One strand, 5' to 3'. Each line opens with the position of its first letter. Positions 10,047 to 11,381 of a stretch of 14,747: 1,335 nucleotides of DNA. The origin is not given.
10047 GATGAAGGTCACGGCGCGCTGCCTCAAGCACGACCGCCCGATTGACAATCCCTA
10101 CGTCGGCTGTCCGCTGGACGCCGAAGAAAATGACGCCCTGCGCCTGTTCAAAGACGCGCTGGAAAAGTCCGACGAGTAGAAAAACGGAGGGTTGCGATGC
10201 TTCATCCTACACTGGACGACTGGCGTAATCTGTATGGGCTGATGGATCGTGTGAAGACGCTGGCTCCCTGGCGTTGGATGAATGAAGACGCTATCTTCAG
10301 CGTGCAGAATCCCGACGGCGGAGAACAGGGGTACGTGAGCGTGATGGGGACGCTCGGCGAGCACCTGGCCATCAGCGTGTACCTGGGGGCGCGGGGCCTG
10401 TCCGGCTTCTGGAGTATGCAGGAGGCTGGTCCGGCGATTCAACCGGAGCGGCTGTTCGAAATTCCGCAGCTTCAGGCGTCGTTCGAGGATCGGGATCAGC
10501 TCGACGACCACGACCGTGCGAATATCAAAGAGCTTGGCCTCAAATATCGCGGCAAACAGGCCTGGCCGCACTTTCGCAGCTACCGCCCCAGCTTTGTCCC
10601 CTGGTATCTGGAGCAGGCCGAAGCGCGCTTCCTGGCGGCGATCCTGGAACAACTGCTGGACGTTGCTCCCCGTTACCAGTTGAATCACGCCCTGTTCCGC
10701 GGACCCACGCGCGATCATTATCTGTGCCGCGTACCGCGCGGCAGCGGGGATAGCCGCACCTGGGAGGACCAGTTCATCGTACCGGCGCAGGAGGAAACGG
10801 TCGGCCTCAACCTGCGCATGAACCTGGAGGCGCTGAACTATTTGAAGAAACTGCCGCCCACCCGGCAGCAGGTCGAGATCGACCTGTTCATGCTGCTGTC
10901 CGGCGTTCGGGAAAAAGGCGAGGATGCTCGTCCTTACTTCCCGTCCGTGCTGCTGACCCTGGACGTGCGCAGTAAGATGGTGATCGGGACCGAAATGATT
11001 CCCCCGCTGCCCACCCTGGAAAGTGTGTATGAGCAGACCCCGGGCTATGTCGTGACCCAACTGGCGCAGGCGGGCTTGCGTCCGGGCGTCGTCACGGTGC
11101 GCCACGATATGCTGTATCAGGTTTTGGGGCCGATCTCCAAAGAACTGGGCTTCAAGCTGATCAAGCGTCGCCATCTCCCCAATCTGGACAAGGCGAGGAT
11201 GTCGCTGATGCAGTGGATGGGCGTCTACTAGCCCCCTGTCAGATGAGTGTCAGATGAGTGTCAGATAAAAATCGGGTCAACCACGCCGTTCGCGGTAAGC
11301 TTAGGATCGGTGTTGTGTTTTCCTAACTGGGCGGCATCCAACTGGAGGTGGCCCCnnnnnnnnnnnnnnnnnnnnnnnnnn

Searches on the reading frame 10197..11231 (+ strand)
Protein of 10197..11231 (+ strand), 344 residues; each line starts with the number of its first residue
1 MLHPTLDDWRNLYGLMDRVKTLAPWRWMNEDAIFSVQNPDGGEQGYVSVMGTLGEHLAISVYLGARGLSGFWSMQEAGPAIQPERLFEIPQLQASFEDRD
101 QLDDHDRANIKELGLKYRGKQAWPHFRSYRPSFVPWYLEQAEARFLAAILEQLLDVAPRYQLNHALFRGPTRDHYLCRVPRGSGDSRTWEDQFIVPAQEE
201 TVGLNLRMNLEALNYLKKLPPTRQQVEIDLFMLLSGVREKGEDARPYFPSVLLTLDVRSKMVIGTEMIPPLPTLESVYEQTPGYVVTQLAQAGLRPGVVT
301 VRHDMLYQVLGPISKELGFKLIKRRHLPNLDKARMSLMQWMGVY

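Call 3: search_protein_families(library=pfam, proteins=[window:10197-11231:+], max_evalue=1)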
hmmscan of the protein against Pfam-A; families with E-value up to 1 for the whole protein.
window:10197-11231:+ (344 aa): 2 families
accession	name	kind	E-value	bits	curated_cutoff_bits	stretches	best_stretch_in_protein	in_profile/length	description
PF23988.1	DUF7309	-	2.6e-53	180.3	27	1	9-178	1-170/170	Domain of unknown function (DUF7309)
PF22007.2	DUF6930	-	7.3e-20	71.9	27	1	213-337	2-122/123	Domain of unknown function (DUF6930)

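Call 4: search_protein_families(library=ncbifam, proteins=[window:10197-11231:+], max_evalue=1)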
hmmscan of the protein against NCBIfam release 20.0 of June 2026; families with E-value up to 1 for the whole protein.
window:10197-11231:+ (344 aa): 0 families

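Call 6: find_homologous_proteins(query=window:10197-11231:+)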
Query window:10197-11231:+ (344 aa): 552 proteins with E <= 0.001 among 2709 candidates; the best 120 are listed.
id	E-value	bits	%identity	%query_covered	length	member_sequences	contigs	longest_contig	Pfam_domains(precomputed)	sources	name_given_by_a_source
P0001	8.0e-234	793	100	100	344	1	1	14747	PF23988.2,PF22007.3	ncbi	-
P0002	3.8e-155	535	68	99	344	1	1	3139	PF23988.2,PF22007.3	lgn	-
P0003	1.6e-109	385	52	97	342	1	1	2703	PF23988.2,PF22007.3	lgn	-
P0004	4.0e-109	383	52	99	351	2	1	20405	PF23988.2,PF22007.3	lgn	-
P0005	5.6e-109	383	51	98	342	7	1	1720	PF23988.2,PF22007.3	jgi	jgi:hypothetical protein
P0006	9.3e-109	382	52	98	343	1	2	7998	PF23988.2,PF22007.3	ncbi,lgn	-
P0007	6.4e-108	379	53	97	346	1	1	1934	PF23988.2,PF22007.3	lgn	-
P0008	5.0e-107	376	51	98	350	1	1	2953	PF23988.2,PF22007.3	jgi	-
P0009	9.8e-107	375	51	98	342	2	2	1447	PF23988.2,PF22007.3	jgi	jgi:hypothetical protein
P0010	1.3e-106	375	51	98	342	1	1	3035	PF23988.2,PF22007.3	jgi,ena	-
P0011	9.2e-105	369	50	98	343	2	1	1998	PF23988.2,PF22007.3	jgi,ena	-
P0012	1.5e-104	368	50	98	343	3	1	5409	PF23988.2,PF22007.3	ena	-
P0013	5.1e-103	363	51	98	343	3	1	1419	PF23988.2,PF22007.3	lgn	-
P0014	1.1e-102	362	50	96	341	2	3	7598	PF23988.2,PF22007.3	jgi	jgi:hypothetical protein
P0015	1.5e-102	362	50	98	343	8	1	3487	PF23988.2,PF22007.3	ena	-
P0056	6.5e-95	336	48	97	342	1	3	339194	PF23988.2,PF22007.3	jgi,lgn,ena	jgi:hypothetical protein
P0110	1.2e-91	326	45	99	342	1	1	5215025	PF23988.2,PF22007.3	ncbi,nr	ncbi:MAG: hypothetical protein JSW07_10160 [bacterium]|nr:MAG: hypothetical protein JSW07_10160 [bac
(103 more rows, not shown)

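Call 8: find_encoding_contigs(protein=P0001, flank=10000, max_places=3)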
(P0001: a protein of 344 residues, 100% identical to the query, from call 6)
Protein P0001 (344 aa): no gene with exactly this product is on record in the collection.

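Call 9: find_encoding_contigs(protein=P0110, flank=6000, max_places=3)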
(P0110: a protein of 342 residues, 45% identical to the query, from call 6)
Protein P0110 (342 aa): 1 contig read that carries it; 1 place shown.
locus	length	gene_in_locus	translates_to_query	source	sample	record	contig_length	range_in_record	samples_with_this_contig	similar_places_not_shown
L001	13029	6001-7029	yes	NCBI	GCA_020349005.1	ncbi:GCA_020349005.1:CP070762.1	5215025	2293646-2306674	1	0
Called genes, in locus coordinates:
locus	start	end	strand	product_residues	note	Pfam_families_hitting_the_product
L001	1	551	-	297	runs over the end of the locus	PF00528:BPD_transp_1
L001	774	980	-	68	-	-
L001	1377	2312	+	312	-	PF00270:DEAD, PF04851:ResIII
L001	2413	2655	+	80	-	PF05168:HEPN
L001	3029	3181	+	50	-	PF05168:HEPN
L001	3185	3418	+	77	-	PF05168:HEPN (weak)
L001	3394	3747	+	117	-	PF01909:NTP_transf_2, PF18765:Polbeta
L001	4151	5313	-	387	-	PF03065:Glyco_hydro_57 (weak), PF01522:Polysacc_deac_1, PF11959:DUF3473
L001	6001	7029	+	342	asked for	PF23988:DUF7309, PF22007:DUF6930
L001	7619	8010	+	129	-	-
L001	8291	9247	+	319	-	-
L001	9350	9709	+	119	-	PF25212:HVO_A0114, PF01047:MarR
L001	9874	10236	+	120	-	-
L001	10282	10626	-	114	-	-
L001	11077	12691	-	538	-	-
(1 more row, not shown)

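Call 10: find_encoding_contigs(protein=P0056, flank=6000, max_places=3)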
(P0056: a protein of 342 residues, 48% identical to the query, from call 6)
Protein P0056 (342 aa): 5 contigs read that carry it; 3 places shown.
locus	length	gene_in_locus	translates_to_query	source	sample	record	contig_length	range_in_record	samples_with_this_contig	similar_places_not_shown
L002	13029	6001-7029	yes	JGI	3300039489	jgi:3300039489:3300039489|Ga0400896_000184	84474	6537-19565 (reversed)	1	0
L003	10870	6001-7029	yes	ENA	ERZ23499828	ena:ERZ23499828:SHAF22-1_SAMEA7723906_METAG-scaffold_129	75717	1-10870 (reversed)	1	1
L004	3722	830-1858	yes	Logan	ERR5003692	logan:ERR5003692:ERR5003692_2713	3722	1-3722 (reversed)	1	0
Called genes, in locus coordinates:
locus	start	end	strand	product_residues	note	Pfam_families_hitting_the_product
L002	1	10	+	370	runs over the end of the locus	PF13638:PIN_4 (faint), PF01938:TRAM (weak)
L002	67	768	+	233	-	PF01128:IspD, PF12804:NTP_transf_3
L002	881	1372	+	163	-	PF02542:YgbB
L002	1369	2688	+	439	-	PF02885:Glycos_trans_3N, PF00591:Glycos_transf_3, PF07831:PYNP_C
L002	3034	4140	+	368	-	PF02608:Bmp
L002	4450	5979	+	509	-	PF00005:ABC_tran, PF13304:AAA_21 (faint), PF00005:ABC_tran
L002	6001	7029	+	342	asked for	PF23988:DUF7309, PF22007:DUF6930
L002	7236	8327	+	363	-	PF02653:BPD_transp_2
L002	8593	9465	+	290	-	PF02653:BPD_transp_2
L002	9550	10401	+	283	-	PF01048:PNP_UDP_1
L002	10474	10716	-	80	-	-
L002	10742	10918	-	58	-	-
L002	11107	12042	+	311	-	PF00485:PRK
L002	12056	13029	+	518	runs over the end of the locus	PF04773:FecR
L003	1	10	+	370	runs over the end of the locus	PF13638:PIN_4 (faint), PF01938:TRAM (weak)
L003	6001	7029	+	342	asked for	PF23988:DUF7309, PF22007:DUF6930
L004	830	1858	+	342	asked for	PF23988:DUF7309, PF22007:DUF6930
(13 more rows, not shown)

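Call 16: find_related_loci(query=A1, collection=genome_contigs, flank=10000)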
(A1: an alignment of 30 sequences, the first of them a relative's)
Query A1 (344 aa) in genome_contigs; peptide patterns used: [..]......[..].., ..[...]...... (x = any residue, [..] = any of these).
455 stretches matched a pattern; 445 encode a relative of the query (tblastn E <= 1e-3); the best 80 are kept; 80 distinct loci.
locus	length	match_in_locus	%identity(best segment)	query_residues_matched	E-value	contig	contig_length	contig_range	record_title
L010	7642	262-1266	52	4-339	2e-114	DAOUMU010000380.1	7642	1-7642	MAG TPA_asm: Anaerolineae bacterium isolate W92_265 k127_759150, whole genome shotgun sequence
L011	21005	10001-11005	50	4-341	2e-105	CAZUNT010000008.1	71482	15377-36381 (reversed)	MAG TPA_asm: uncultured Caldilineaceae bacterium isolate binchicken_co7_199 genome assembly, contig: NODE_705_length_714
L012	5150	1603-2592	50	5-334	8e-105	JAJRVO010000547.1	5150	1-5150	MAG: Chloroflexota bacterium isolate Dive96_bin10.46 k141_2630718, whole genome shotgun sequence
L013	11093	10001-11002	49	4-338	3e-104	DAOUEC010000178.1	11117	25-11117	MAG TPA_asm: Anaerolineae bacterium isolate N3_163 k131_807801, whole genome shotgun sequence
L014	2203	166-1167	46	4-339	9e-109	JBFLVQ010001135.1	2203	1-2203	MAG: Acidobacteriota bacterium isolate MAG010 MAG010_1135, whole genome shotgun sequence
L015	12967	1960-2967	48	3-340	3e-103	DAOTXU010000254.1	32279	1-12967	MAG TPA_asm: Anaerolineae bacterium isolate H21_274 k133_628707, whole genome shotgun sequence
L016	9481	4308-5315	51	3-339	1e-102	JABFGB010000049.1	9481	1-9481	MAG: Chloroflexota bacterium isolate CFX10 c_000000000049, whole genome shotgun sequence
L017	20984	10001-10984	49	4-337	1e-101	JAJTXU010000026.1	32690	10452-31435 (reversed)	MAG: Anaerolineales bacterium isolate DTUCFX3 26-Genome34, whole genome shotgun sequence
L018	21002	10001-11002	48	4-342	4e-100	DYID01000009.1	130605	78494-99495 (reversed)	MAG TPA_asm: Anaerolinea sp. isolate TT109_57_62 Afr_mines_TT109_50_length_130605_cov_26_981494, whole genome shotgun se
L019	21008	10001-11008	49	3-341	4e-100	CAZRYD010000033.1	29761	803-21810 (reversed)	MAG TPA_asm: uncultured Caldilineaceae bacterium isolate SRP323723_co1_132 genome assembly, contig: NODE_1249_length_297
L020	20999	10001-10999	47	4-342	4e-99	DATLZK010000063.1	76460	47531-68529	MAG TPA_asm: Anaerolineales bacterium isolate SMAG_U13296 k141_66831, whole genome shotgun sequence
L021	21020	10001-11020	47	1-342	5e-99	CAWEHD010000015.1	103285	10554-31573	MAG: uncultured Rubrobacteraceae bacterium isolate MFD04850.bin.3.554 genome assembly, contig: contig_25752, whole genom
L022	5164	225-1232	48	3-341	5e-99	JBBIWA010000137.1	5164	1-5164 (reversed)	MAG: Acidobacteriota bacterium isolate ETS170220_bin_9 NODE_9123_length_5164_cov_4.40222, whole genome shotgun sequence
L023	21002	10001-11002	48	4-342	5e-98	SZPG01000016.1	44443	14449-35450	Chloroflexi bacterium CFX6 ZYPT4scaffold_569, whole genome shotgun sequence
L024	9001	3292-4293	47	4-342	3e-97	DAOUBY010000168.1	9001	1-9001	MAG TPA_asm: Anaerolineales bacterium isolate H71_757 k91_1072272, whole genome shotgun sequence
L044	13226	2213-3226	47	3-342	6e-94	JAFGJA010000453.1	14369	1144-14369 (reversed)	MAG: Anaerolineae bacterium isolate Zod_Metabat.248 k87_5517571, whole genome shotgun sequence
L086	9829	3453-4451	45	4-341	5e-86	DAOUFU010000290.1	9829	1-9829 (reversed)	MAG TPA_asm: Anaerolineae bacterium isolate R24_102 k131_654021, whole genome shotgun sequence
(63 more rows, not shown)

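Call 22: search_protein_families(library=pfam, alignment_id=A2, max_evalue=0.001)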
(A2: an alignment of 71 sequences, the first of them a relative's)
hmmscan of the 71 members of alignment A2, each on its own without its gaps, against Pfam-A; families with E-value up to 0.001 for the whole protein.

A. member 1, L011:8925-9839:- (304 aa): 1 family
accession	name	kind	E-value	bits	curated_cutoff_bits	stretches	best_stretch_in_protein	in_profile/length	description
PF03309.20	Pan_kinase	-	1e-74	251.3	24.7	1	51-256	1-205/205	Type III pantothenate kinase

B. families by the number of members that match (of 71 scanned): 73 families (the first 25 are shown)
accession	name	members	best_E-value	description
PF01553.26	Acyltransferase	12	4.3e-26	Acyltransferase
PF00266.25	Aminotran_5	10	2.1e-78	Aminotransferase class-V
PF00155.27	Aminotran_1_2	8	2.2e-70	Aminotransferase class I and II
PF01053.26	Cys_Met_Meta_PP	7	6.5e-06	Cys/Met metabolism PLP-dependent enzyme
PF01212.27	Beta_elim_lyase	5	1e-08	Beta-eliminating lyase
PF01041.23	DegT_DnrJ_EryC1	5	3.2e-06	DegT/DnrJ/EryC1/StrS aminotransferase family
PF03309.20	Pan_kinase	4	2.1e-76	Type III pantothenate kinase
PF01425.27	Amidase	3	1.2e-95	Amidase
PF04343.18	DUF488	3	2e-22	Domain of unknown function DUF488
PF22751.1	DUF488-N3a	3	2.2e-05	Active DUF488-N3 subclade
PF02653.21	BPD_transp_2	2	4.6e-38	Branched-chain amino acid transport system / permease component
PF00501.34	AMP-binding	1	5.8e-95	AMP-binding enzyme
PF02073.20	Peptidase_M29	1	2.7e-87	Thermophilic metalloprotease (M29)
PF05426.18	Alginate_lyase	1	6.5e-85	Alginate lyase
PF13855.12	LRR_8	1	2.4e-73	Leucine rich repeat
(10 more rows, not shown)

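Call 23: search_protein_families(library=pfam, alignment_id=A3, max_evalue=0.001)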
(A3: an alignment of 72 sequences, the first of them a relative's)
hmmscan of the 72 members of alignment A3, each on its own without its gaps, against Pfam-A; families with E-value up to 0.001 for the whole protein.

A. member 1, L010:1285-2616:+ (443 aa): 5 families
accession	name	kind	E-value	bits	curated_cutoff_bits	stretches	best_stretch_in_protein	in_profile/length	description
PF07690.21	MFS_1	-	7.6e-54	183.4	33.4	2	15-331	1-291/347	Major Facilitator Superfamily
PF12832.13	MFS_1_like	-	2.9e-10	40.2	25.2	1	227-377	202-348/373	MFS_1 like family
PF00083.30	Sugar_tr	-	3.5e-09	36.5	22.3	1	45-223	46-208/452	Sugar (and other) transporter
PF13347.12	MFS_2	-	6.1e-09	35.4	27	1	32-360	20-343/427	MFS/sugar transport protein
PF05977.19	MFS_3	-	4.8e-05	22.4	27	1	163-349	143-322/524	Transmembrane secretion effector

B. families by the number of members that match (of 72 scanned): 77 families (the first 25 are shown)
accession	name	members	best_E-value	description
PF01979.26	Amidohydro_1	13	6.7e-26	Amidohydrolase family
PF07969.17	Amidohydro_3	13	7.2e-13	Amidohydrolase family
PF01593.30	Amino_oxidase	5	4.5e-19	Flavin containing amine oxidoreductase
PF01266.30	DAO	5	4.9e-10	FAD dependent oxidoreductase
PF13450.12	NAD_binding_8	5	7.9e-10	NAD(P)-binding Rossmann-like domain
PF12831.13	FAD_oxidored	5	1.6e-06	FAD dependent oxidoreductase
PF00890.30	FAD_binding_2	5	6.7e-06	FAD binding domain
PF07992.20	Pyr_redox_2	5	4.1e-05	Pyridine nucleotide-disulphide oxidoreductase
PF03486.20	HI0933_like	3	0.00021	HI0933-like protein Rossmann domain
PF09243.16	Rsm22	2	6.4e-75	Mitochondrial small ribosomal subunit Rsm22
PF07690.21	MFS_1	2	7.6e-54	Major Facilitator Superfamily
PF14257.11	DUF4349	2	8.7e-45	Domain of unknown function (DUF4349)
PF01592.21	NifU_N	2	1.1e-31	NifU-like N terminal domain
PF00072.30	Response_reg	2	8.7e-31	Response regulator receiver domain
PF00561.26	Abhydrolase_1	2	3.7e-20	alpha/beta hydrolase fold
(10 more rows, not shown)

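Call 29: search_solved_structures(query=A4, max_evalue=1)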
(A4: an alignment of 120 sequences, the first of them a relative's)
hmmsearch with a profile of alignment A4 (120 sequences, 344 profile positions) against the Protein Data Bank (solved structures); distinct sequences matched with E-value up to 1: 1.
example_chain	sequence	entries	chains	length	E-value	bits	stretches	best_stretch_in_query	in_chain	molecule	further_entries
6k5g_A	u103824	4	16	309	0.34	13.3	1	211-285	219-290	Uridine phosphorylase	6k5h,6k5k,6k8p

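Call 36: predict_structure(alignment_id=A4)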
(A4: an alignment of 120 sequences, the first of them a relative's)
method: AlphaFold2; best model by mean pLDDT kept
length: 344 residues; sequences in the alignment: 120
mean_pLDDT: 94.5   pTM: 0.90
mean pLDDT of the five models: 94.5, 93.7, 93.7, 93.5, 91.9
residues with pLDDT >= 90: 306; 70-90: 34; 50-70: 3; < 50: 1
segments of 3 or more residues with pLDDT < 50: none
pLDDT, mean of each block of 10 residues (from residue 1): 94 98 93 96 95 77 96 92 92 96 95 95 96 96 98 98 96 96 90 91 91 98 98 92 91 98 97 95 98 98 96 98 97 93 74
secondary structure, 60 per line:
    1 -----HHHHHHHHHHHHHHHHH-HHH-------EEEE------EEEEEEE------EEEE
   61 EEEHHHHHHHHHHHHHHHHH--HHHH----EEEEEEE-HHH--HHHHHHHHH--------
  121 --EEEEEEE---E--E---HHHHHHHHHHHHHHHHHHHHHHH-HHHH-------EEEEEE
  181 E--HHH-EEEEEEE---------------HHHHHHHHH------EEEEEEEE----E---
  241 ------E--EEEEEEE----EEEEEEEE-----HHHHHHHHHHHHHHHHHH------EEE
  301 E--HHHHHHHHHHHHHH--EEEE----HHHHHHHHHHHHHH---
elements in order: H6-22 E34-37 E44-50 E57-63 H64-80 H83-86 E91-97 H104-112 E123-129 H140-162 H164-167 E175-181 E188-194 H210-218 E225-232 E250-256 E261-268 H274-291 E298-301 H304-317 E320-323 H328-341

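Call 48: search_protein_families(library=padloc, proteins=[window:10197-11231:+], max_evalue=1)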
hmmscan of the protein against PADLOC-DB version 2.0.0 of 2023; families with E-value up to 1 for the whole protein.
window:10197-11231:+ (344 aa): 1 family
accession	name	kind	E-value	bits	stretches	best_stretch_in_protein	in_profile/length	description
PDLC00542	JetB2|JetB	-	0.028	11.5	1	313-343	43-73/388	DUF2398 domain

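Call 49: search_protein_families(library=phrogs, proteins=[window:10197-11231:+], max_evalue=1)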
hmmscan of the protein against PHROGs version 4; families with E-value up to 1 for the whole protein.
window:10197-11231:+ (344 aa): 0 families

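Call 61: search_protein_families(library=pfam, proteins=[L044:17-436:+, L044:901-2124:+, L044:3268-4545:+, L044:4672-5754:+, L044:5882-7108:+, L086:225-1412:+, L086:1431-3050:+, L086:4527-4865:-, L086:4874-5581:-, L086:5623-7461:-], max_evalue=0.001)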
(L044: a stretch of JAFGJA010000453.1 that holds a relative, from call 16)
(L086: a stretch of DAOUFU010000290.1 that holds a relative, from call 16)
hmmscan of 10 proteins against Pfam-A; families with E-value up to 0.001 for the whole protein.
L044:17-436:+ (139 aa): 0 families

L044:901-2124:+ (407 aa): 4 families
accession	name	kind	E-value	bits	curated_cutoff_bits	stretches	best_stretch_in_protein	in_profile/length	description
PF00702.32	Hydrolase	-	1.3e-17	65.2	26.4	1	3-205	1-191/191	haloacid dehalogenase-like hydrolase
PF13419.12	HAD_2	-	2.9e-15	57.3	23.8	1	6-210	1-177/178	Haloacid dehalogenase-like hydrolase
PF12867.12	DinB_2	-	6.1e-14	53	24.8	1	265-398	4-127/128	DinB superfamily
PF13242.12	Hydrolase_like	-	1.9e-11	44.2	22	1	165-230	2-68/75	HAD-hyrolase-like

L044:3268-4545:+ (425 aa): 4 families
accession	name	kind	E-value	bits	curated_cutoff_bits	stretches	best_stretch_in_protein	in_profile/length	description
PF00266.25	Aminotran_5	-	1.5e-74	251.6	21.5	2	30-286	1-269/371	Aminotransferase class-V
PF01053.26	Cys_Met_Meta_PP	-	2e-11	43.5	27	1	45-241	22-209/381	Cys/Met metabolism PLP-dependent enzyme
PF00155.27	Aminotran_1_2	-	9e-10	38.7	19.7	1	74-205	45-186/361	Aminotransferase class I and II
PF01041.23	DegT_DnrJ_EryC1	-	2.4e-08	34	19.8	1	113-210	61-151/360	DegT/DnrJ/EryC1/StrS aminotransferase family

L044:4672-5754:+ (360 aa): 0 families

L044:5882-7108:+ (408 aa): 1 family
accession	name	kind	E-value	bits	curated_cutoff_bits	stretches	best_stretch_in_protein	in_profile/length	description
PF11954.13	DUF3471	-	0.00031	21.5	29.3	1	304-389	7-89/103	Domain of unknown function (DUF3471)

L086:225-1412:+ (395 aa): 1 family
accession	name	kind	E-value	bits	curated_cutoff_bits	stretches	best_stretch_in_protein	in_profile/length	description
PF01098.24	FTSW_RODA_SPOVE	-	1e-79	268.6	26.4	1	16-389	4-354/356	Cell cycle protein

L086:1431-3050:+ (539 aa): 2 families
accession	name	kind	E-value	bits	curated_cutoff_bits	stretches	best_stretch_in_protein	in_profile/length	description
PF13428.12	TPR_14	-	0.00017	22.4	23.5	0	114-148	8-42/44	Tetratricopeptide repeat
PF13248.11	Zn_ribbon_3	-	0.00079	19.3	27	1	206-234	2-26/26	zinc-ribbon domain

L086:4527-4865:- (112 aa): 0 families

L086:4874-5581:- (235 aa): 11 families
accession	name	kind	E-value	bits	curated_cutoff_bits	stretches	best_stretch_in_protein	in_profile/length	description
PF00037.32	Fer4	-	1.7e-11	43.8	21.1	2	132-154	2-24/24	4Fe-4S binding domain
PF12838.12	Fer4_7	-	5.7e-09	36.8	27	1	96-152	2-52/52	4Fe-4S dicluster domain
PF12797.12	Fer4_2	-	3e-08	33.5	24.5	1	131-150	3-22/22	4Fe-4S binding domain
PF14697.11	Fer4_21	-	5.1e-08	33.4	35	0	133-158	3-31/59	4Fe-4S dicluster domain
PF13484.11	Fer4_16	-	2.1e-07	32.1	30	1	138-177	2-40/66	4Fe-4S double cluster binding domain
PF13187.11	Fer4_9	-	8.3e-06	26.2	27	1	96-153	2-52/52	4Fe-4S dicluster domain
PF12837.12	Fer4_6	-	8.9e-06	25.9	25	0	132-153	3-24/24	4Fe-4S binding domain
PF12800.12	Fer4_4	-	1.8e-05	25.1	24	0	136-150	2-16/17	4Fe-4S binding domain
PF13534.11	Fer4_17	-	2.6e-05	25.1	22.2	0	138-153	2-17/61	4Fe-4S dicluster domain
PF13237.11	Fer4_10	-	3e-05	24.3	25.5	0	132-155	3-22/53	4Fe-4S dicluster domain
PF17179.9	Fer4_22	-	0.0006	21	27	0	85-108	70-93/95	4Fe-4S dicluster domain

L086:5623-7461:- (612 aa): 2 families
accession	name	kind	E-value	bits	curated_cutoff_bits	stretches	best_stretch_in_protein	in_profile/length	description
PF00346.24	Complex1_49kDa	-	8.9e-88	294.3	24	2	345-524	1-162/271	Respiratory-chain NADH dehydrogenase, 49 Kd subunit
PF00329.25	Complex1_30kDa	-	2.2e-37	128.8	22.5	1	41-156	2-119/124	Respiratory-chain NADH dehydrogenase, 30 Kd subunit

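Call 62: search_protein_representatives(alignment_id=A4)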
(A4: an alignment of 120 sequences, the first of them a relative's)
Query: 120 sequences, 344 profile positions. Proteins with E-value up to 0.001 (for the whole library): 4461; up to 1e-10: 3182; up to 1e-30: 1638. The best 150 are listed.
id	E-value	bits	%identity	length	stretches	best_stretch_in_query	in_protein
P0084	4.1e-156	535.9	-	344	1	2-342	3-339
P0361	2.0e-143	494.2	-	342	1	1-341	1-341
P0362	2.5e-141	487.3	-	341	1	1-342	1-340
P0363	1.8e-137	474.6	-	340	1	1-339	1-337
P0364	1.6e-135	468.2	-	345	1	1-342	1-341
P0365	1.2e-132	458.7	-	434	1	1-343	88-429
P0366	5.1e-126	436.9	-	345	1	4-342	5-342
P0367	9.5e-126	436.0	-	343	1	1-341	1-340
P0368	2.8e-125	434.5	-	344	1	1-342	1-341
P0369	3.9e-125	434.0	-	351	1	1-343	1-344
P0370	5.3e-125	433.6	-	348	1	1-342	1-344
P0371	6.8e-125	433.2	-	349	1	1-340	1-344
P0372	1.8e-124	431.8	-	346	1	5-343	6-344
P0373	8.0e-124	429.7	-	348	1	1-342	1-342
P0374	8.7e-124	429.6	-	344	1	1-343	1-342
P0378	3.4e-123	427.6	-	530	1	1-341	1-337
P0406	2.8e-115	401.6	-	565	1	4-342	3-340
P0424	1.0e-110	386.6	-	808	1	1-341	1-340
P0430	1.2e-109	383.1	-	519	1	1-342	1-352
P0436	1.6e-108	379.4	-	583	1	7-342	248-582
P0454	1.1e-103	363.5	-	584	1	4-343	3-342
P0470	1.2e-100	353.5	-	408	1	1-341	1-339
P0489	7.3e-97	341.1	-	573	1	7-340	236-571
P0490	7.7e-97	341.0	-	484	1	8-343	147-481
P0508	1.1e-92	327.3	-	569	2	1-227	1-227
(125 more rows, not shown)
